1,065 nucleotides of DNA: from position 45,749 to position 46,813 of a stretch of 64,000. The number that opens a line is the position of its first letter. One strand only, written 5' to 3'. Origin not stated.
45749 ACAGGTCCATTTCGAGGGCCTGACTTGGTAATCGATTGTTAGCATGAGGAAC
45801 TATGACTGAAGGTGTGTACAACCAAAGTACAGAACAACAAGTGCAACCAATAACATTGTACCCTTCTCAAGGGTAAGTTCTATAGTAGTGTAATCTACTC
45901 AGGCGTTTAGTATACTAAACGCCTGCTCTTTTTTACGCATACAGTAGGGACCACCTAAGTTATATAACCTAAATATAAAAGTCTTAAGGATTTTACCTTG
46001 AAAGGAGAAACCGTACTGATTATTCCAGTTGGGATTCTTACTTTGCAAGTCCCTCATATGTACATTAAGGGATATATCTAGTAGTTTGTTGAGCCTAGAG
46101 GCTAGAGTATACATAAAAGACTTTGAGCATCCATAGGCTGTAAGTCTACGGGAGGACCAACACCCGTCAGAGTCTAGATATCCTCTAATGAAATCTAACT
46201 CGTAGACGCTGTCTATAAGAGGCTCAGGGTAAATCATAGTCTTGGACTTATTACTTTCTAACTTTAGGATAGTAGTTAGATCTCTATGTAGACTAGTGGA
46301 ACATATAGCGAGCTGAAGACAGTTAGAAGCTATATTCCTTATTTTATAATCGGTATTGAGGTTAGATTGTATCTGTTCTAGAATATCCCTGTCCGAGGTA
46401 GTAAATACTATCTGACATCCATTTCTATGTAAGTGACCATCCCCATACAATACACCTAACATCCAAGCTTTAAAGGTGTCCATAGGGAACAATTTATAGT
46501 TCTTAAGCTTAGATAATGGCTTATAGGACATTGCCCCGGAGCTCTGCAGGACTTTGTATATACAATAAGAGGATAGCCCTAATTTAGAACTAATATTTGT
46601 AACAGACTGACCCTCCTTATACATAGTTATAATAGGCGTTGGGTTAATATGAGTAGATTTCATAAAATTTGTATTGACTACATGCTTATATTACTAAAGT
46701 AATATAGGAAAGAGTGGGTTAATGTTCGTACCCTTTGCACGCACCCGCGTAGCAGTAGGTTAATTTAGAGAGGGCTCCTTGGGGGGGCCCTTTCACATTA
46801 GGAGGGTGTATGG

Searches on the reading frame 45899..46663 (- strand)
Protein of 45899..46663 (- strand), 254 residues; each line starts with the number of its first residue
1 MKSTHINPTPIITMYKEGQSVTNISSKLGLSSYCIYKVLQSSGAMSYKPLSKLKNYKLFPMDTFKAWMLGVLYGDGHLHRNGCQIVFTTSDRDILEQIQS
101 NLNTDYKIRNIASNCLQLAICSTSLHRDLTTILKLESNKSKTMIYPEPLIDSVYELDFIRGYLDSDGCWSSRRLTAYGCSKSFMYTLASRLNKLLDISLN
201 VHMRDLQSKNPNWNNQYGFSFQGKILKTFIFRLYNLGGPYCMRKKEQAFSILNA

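Call 18: search_protein_families(library=pfam, proteins=[window:45899-46663:-], max_evalue=0.01)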
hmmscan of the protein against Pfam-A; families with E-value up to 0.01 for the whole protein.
window:45899-46663:- (254 aa): 1 family
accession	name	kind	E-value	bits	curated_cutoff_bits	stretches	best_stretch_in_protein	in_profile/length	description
PF14528.11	LAGLIDADG_3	-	2.9e-08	34.3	22.5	1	155-217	3-64/82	LAGLIDADG-like domain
